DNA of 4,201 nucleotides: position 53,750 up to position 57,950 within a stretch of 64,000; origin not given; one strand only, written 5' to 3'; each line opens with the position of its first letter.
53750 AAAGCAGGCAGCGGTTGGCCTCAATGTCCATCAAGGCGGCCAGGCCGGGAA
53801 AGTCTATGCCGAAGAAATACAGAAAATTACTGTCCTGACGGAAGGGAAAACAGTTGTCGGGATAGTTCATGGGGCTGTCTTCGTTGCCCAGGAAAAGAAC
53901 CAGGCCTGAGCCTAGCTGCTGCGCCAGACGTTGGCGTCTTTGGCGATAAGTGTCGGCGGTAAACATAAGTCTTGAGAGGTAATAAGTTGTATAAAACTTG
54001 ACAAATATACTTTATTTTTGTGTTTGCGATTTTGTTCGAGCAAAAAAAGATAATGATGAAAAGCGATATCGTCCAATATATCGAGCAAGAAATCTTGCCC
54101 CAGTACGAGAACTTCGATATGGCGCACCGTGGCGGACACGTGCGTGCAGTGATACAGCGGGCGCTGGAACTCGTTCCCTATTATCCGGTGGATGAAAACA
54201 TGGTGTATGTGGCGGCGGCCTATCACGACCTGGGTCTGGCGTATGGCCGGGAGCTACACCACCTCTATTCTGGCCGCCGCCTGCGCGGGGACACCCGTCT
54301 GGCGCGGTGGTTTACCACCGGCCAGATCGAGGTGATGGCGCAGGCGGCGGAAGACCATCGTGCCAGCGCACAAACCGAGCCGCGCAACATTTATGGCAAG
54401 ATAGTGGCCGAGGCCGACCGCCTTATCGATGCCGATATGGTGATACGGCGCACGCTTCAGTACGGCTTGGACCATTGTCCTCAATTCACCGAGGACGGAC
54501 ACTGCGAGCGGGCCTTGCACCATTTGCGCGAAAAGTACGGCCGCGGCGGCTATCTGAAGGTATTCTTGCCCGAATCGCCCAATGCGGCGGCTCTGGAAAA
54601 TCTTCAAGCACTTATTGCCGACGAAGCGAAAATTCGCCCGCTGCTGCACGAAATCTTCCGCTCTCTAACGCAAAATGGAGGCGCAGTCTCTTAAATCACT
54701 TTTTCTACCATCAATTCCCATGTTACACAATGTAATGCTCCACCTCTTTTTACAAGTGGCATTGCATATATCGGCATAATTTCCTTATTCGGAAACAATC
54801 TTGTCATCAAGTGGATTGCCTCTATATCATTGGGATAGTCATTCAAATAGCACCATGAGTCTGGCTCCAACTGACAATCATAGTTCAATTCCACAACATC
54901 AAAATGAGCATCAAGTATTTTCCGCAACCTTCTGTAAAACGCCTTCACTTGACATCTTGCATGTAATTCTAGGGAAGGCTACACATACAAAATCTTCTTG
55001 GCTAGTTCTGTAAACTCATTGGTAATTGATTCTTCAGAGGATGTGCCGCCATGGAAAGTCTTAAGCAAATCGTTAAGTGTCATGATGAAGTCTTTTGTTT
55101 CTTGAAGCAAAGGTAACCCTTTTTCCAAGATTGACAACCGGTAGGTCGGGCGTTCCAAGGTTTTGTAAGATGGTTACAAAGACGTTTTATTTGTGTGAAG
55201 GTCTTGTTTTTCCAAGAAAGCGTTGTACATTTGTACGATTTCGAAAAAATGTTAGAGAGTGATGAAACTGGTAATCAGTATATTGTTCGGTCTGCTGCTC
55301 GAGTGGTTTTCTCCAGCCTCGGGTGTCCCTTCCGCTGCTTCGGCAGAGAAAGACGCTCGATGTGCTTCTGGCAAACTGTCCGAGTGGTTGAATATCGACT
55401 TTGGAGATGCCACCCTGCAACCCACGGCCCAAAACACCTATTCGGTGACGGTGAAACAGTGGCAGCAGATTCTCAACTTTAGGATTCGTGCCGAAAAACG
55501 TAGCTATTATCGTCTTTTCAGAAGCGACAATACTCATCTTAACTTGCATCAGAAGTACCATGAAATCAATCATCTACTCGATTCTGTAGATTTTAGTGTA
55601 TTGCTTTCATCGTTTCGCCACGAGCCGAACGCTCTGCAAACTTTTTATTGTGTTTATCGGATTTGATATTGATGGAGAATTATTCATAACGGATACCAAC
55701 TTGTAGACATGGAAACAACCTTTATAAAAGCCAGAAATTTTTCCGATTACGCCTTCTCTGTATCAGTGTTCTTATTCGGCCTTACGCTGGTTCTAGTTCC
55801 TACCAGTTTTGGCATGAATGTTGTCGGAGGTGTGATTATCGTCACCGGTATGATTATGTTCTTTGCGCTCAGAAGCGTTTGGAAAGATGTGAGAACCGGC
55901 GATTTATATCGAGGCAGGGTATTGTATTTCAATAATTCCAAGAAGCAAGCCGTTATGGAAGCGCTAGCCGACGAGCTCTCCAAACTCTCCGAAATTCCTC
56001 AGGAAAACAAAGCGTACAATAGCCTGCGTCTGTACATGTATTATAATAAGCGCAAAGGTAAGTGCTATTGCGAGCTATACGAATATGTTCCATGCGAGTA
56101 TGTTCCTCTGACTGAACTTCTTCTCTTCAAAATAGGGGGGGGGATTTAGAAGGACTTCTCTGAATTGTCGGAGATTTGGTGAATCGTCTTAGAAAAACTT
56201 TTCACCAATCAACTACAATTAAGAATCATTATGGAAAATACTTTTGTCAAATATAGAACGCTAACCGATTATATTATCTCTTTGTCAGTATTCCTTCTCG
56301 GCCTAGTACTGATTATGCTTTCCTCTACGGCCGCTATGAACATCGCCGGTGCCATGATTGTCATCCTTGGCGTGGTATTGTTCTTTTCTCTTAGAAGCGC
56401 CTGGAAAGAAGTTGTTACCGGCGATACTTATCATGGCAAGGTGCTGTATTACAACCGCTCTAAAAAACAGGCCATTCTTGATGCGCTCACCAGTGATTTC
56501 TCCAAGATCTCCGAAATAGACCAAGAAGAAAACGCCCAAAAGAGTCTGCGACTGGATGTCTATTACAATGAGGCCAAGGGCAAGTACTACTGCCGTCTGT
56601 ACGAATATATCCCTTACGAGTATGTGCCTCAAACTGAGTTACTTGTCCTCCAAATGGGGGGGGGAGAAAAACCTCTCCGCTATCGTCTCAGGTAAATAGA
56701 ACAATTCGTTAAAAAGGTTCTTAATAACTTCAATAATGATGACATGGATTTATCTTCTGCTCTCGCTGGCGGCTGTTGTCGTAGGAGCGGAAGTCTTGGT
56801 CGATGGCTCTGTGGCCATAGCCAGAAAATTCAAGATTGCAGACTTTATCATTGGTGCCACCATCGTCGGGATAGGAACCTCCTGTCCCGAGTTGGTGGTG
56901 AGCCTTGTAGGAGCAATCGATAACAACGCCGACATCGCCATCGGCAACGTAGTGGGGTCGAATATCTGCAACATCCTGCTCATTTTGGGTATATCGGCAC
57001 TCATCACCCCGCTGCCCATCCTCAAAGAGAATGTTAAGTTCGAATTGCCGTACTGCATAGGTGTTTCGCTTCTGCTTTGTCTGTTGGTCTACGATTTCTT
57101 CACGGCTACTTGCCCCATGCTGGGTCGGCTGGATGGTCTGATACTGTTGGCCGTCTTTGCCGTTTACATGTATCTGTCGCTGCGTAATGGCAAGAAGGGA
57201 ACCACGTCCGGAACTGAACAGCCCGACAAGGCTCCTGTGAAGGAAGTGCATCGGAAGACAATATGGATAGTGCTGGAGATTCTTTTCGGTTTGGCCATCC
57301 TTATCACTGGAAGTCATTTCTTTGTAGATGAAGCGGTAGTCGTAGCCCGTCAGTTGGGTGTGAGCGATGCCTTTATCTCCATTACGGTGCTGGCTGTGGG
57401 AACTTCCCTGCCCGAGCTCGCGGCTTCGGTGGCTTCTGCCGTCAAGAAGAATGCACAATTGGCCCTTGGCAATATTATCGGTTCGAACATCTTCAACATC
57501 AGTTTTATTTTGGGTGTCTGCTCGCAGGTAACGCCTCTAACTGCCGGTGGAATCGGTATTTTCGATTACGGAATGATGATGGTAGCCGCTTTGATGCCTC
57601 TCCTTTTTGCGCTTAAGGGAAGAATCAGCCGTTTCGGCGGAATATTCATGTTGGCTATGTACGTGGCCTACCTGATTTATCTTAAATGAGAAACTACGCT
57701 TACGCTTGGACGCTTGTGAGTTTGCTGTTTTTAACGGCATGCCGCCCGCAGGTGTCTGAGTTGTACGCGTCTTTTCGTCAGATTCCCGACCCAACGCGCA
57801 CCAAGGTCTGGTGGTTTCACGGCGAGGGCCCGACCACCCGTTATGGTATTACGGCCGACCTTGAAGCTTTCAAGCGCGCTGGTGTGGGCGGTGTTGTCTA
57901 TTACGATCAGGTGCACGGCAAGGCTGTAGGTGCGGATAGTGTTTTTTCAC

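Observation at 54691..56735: AT-rich 2-kb islet of orphan genes wedged between an HD hydrolase and a CaCA antiporter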

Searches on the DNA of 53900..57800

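Call 60: search_rna_families(source=window, start=53900, end=57800, threshold=evalue, max_evalue=1)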
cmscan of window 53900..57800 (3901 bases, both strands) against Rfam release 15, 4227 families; matches with E-value up to 1: 0.
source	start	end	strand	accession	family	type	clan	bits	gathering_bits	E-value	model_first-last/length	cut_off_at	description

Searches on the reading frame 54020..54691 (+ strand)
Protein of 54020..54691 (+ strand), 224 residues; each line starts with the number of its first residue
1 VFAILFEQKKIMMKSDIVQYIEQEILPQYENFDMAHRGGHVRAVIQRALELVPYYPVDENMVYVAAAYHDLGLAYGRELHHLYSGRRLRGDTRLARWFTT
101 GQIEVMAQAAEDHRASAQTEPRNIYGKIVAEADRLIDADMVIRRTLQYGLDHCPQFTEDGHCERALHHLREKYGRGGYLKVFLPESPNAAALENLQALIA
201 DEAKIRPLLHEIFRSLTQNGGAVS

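Call 7: search_protein_families(library=pfam, max_evalue=1, proteins=[window:54020-54691:+])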
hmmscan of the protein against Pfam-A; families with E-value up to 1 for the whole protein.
window:54020-54691:+ (224 aa): 3 families
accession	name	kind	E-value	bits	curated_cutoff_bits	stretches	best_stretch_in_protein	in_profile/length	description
PF01966.28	HD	-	5.3e-09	36.8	22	1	38-135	2-113/116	HD domain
PF02999.19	Borrelia_orfD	-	0.024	15.4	27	0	12-36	37-61/100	Borrelia orf-D family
PF03982.18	DAGAT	-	0.026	13.9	22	1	26-66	157-197/297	Diacylglycerol acyltransferase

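Call 8: search_protein_families(library=ncbifam, max_evalue=1, proteins=[window:54020-54691:+])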
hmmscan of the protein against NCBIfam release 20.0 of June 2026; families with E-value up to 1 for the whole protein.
window:54020-54691:+ (224 aa): 5 families
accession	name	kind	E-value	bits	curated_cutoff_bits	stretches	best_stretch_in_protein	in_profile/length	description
NF007515.0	PRK10119.1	equivalog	2.5e-06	27.1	286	1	20-135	9-129/231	phosphohydrolase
NF009343.0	PRK12703.1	equivalog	0.0043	15.9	434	1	39-143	190-300/339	tRNA (cytidine(56)-2'-O)-methyltransferase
NF005519.0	PRK07152.1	equivalog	0.0056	15.6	315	1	13-75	170-235/361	nicotinate-nucleotide adenylyltransferase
TIGR00488.1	TIGR00488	equivalog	0.01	15.7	70.15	1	36-72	8-44/173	bis(5'-nucleosyl)-tetraphosphatase (symmetrical) YqeK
TIGR00277.1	HDIG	domain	0.052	13.4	27.6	1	40-78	8-46/84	HDIG domain-containing metalloprotein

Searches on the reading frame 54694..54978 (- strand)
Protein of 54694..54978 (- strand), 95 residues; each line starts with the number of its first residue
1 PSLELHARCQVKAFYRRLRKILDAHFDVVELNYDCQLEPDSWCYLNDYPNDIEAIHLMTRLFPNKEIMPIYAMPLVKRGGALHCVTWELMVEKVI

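Call 84: find_homologous_proteins(query=window:54694-54978:-, max_evalue=0.001)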
Query seq(95 aa) (95 aa): 3 proteins with E <= 0.001 among 4 candidates.
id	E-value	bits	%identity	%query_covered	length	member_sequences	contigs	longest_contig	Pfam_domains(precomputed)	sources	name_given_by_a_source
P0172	8.0e-28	114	57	86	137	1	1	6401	PF04371.21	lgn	-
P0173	1.1e-18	85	47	88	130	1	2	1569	PF04371.21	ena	-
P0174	9.9e-15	72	45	91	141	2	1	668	PF04371.21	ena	-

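Call 86: find_encoding_contigs(protein=P0172, flank=5000, max_places=2)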
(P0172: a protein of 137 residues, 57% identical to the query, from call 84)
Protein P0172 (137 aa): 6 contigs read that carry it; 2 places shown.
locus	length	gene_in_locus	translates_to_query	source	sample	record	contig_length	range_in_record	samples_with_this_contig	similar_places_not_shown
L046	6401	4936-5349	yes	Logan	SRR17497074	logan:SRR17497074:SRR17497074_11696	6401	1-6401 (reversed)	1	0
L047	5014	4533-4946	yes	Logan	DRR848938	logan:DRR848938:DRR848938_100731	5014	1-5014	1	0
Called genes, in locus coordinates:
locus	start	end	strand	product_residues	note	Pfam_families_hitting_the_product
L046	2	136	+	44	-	?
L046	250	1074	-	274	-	PF00149:Metallophos, PF12850:Metallophos_2 (weak)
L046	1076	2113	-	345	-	PF22558:REase-ARP, PF20796:PDDEXK_13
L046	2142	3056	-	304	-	-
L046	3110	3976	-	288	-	PF02498:Bro-N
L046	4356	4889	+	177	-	-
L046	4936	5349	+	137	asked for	PF04371:PAD_porph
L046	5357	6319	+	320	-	PF20240:DUF6597 (weak), PF00165:HTH_AraC (faint), PF12833:HTH_18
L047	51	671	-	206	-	PF00149:Metallophos, PF12850:Metallophos_2 (weak)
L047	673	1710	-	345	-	PF22558:REase-ARP, PF20796:PDDEXK_13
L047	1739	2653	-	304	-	-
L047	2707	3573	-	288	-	PF02498:Bro-N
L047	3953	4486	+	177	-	-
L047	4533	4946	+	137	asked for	PF04371:PAD_porph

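Call 88: search_protein_families(library=pfam, max_evalue=1, proteins=[L046:4356-4886:+, P0172])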
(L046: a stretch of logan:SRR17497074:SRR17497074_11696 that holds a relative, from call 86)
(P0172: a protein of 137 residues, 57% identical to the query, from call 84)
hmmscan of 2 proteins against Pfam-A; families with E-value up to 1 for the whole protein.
L046:4356-4886:+ (177 aa): 0 families

P0172 (137 aa): 1 family
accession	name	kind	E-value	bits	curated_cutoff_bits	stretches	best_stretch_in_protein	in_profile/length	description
PF04371.20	PAD_porph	-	8.1e-16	58.6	25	1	6-125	191-319/321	Porphyromonas-type peptidyl-arginine deiminase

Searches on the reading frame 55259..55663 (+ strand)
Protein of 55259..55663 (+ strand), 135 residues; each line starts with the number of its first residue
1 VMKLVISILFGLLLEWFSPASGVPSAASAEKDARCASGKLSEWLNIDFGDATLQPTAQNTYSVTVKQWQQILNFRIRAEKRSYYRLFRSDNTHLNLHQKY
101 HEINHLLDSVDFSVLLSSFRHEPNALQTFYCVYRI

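Call 7: search_protein_families(library=pfam, max_evalue=1, proteins=[window:55259-55663:+])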
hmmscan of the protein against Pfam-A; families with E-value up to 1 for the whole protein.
window:55259-55663:+ (135 aa): 1 family
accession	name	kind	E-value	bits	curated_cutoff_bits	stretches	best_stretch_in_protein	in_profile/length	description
PF00017.30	SH2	-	0.09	13.3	21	1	57-90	32-66/77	SH2 domain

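Call 8: search_protein_families(library=ncbifam, max_evalue=1, proteins=[window:55259-55663:+])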
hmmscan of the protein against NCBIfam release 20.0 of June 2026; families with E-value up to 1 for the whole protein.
window:55259-55663:+ (135 aa): 1 family
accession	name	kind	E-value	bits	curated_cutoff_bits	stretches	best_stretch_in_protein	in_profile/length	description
NF053777.1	Saro0803TransReg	equivalog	0.053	13.2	200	1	66-103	5-42/140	Saro_0803 family transcriptional regulator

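Call 65: search_protein_families(library=pfam, max_evalue=10, proteins=[window:55262-55663:+])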
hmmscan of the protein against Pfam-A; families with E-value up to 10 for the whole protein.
window:55262-55663:+ (134 aa): 1 family
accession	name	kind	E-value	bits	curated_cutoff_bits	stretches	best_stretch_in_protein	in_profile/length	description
PF00017.30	SH2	-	0.089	13.3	21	1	56-89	32-66/77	SH2 domain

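Call 68: search_protein_families(library=padloc, max_evalue=1, proteins=[window:55262-55663:+])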
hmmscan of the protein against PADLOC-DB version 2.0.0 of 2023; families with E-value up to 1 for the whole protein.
window:55262-55663:+ (134 aa): 0 families

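Call 69: search_protein_families(library=phrogs, max_evalue=1, proteins=[window:55262-55663:+])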
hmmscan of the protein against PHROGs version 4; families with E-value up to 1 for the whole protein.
window:55262-55663:+ (134 aa): 1 family
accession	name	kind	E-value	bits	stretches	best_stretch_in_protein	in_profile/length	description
phrog_26918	-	unknown function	0.41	11.7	1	21-46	39-64/67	-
